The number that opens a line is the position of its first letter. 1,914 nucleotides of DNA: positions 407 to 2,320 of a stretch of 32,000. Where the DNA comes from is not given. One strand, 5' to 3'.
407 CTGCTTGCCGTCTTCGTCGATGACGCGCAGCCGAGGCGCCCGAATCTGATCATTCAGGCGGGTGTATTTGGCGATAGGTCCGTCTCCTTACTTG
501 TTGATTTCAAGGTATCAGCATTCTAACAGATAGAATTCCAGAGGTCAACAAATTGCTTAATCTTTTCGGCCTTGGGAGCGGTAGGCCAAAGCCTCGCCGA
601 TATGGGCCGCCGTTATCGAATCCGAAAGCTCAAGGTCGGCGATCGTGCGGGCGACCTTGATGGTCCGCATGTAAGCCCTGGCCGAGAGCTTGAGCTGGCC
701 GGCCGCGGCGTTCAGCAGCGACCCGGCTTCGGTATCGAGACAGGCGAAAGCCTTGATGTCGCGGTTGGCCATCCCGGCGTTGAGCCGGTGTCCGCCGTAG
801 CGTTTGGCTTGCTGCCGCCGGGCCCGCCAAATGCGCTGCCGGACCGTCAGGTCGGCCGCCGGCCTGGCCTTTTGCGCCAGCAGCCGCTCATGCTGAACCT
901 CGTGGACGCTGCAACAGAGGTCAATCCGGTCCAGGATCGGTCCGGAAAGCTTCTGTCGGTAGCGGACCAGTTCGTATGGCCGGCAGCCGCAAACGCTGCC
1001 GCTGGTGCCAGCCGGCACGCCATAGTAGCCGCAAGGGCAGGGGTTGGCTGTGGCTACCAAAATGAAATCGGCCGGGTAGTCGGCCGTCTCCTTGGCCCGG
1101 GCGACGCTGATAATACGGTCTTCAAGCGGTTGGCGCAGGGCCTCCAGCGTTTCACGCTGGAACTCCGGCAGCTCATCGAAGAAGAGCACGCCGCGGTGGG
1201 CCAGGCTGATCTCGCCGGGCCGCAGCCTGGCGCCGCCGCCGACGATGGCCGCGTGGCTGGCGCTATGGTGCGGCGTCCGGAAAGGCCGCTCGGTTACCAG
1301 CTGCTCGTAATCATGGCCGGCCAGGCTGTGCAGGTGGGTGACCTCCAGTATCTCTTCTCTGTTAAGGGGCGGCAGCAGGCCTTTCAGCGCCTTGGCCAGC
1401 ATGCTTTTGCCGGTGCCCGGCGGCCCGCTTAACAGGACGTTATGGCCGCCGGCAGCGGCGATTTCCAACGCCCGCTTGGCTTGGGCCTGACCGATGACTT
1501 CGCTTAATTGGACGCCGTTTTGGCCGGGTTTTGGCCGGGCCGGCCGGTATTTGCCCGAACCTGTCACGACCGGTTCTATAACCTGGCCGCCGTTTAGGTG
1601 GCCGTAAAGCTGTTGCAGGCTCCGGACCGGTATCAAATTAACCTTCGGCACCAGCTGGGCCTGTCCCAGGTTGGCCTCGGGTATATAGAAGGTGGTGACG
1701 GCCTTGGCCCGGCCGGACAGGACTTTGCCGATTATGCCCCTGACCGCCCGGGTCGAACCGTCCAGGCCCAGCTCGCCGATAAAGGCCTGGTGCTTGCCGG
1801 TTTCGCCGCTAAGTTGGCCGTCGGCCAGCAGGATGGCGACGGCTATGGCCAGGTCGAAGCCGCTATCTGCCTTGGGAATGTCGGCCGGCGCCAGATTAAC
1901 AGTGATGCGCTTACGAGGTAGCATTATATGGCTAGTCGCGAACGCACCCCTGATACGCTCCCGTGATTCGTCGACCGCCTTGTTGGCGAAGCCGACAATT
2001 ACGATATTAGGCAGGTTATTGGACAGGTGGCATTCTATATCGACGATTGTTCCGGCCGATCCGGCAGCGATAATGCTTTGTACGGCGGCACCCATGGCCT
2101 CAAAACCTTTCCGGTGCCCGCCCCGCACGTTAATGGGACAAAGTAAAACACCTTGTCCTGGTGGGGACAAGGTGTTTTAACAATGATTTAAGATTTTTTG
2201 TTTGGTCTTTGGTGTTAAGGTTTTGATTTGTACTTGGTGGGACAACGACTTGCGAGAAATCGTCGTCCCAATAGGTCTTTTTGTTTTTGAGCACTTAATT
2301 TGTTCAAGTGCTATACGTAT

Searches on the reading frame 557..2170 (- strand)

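Call 12: search_protein_families(library=pfam, proteins=[window:557-2170:-], max_evalue=0.001)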
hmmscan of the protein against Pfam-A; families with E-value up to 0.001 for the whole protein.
window:557-2170:- (537 aa): 12 families
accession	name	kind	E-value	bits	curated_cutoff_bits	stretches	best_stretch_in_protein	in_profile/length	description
PF01078.27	Mg_chelatase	-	3.4e-87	291.6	20.3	1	222-429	2-206/207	Magnesium chelatase, subunit ChlI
PF13541.12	ChlI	-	1e-32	113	27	1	45-167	1-121/121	Subunit ChlI of Mg-chelatase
PF13335.12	Mg_chelatase_C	-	3.7e-25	88.8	26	1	442-531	6-94/94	Magnesium chelatase, subunit ChlI C-terminal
PF07728.20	AAA_5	-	6.5e-12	46.1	22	1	244-379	1-125/139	AAA domain (dynein-related subfamily)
PF00493.29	MCM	-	8.2e-09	35.3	23.3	1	315-383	111-178/224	MCM P-loop domain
PF00158.32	Sigma54_activat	-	1.4e-06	28.5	20.2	1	231-374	11-140/168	Sigma-54 interaction domain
PF13191.12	AAA_16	-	1.6e-05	25.9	32.6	1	232-345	13-152/167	AAA ATPase domain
PF00004.35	AAA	-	1.7e-05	25.7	21.2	1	245-341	1-73/131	ATPase family associated with various cellular activities (AAA)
PF05496.18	RuvB_N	-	0.00011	22.4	27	0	221-261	5-52/159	Holliday junction DNA helicase RuvB P-loop domain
PF13245.12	AAA_19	-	0.00071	20.2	25.1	0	239-302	8-70/134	AAA domain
PF05362.19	Lon_C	-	0.00071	19.6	21.1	0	83-176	90-181/205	Lon protease (S16) C-terminal proteolytic domain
PF20030.5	bpMoxR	-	0.00083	18.9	27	0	225-264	14-53/205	MoxR domain in the MoxR-vWA-beta-propeller ternary systems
